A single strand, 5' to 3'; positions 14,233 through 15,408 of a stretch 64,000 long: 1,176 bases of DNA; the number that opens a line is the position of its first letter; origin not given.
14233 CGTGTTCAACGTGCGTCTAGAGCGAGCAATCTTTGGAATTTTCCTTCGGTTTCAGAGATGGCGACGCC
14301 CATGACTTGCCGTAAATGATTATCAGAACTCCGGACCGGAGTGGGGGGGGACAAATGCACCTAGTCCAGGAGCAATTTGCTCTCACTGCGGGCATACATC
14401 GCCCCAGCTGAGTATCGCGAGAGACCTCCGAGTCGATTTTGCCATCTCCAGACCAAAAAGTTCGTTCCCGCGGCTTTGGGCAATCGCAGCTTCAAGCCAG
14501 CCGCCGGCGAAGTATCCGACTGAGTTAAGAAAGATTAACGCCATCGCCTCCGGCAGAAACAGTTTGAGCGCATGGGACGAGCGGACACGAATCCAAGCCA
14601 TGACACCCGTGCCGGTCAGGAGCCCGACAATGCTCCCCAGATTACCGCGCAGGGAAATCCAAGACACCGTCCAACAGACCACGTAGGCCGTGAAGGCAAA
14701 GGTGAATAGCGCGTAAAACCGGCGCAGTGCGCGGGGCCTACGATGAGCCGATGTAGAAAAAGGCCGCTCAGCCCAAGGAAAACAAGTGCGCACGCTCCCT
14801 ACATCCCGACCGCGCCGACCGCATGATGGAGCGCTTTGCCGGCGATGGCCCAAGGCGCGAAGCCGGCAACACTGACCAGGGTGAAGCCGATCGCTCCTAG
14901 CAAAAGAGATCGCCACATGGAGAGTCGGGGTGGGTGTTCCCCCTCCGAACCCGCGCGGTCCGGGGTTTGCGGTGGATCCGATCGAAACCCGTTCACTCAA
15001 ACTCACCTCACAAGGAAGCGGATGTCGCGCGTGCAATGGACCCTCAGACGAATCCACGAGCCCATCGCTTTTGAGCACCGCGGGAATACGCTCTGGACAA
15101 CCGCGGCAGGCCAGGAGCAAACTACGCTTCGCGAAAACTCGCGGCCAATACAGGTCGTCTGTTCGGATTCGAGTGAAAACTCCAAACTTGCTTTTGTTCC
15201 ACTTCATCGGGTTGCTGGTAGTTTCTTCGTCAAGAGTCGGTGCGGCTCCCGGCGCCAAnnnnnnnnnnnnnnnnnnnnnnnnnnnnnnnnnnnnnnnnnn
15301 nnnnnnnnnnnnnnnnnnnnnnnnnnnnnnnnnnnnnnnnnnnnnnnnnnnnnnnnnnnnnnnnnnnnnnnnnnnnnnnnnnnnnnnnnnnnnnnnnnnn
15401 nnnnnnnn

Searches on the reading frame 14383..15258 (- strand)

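Call 70: search_protein_families(library=pfam, proteins=[P0136], max_evalue=0.001)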
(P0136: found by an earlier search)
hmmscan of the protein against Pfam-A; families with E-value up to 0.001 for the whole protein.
P0136 (384 aa): 2 families
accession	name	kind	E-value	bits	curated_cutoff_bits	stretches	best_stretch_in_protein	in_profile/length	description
PF04616.20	Glyco_hydro_43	-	9.3e-49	166.7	32.2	1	77-365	11-288/288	Glycosyl hydrolases family 43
PF00251.26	Glyco_hydro_32N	-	0.00063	19.8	22.1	0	78-220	11-151/307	Glycosyl hydrolases family 32 N-terminal domain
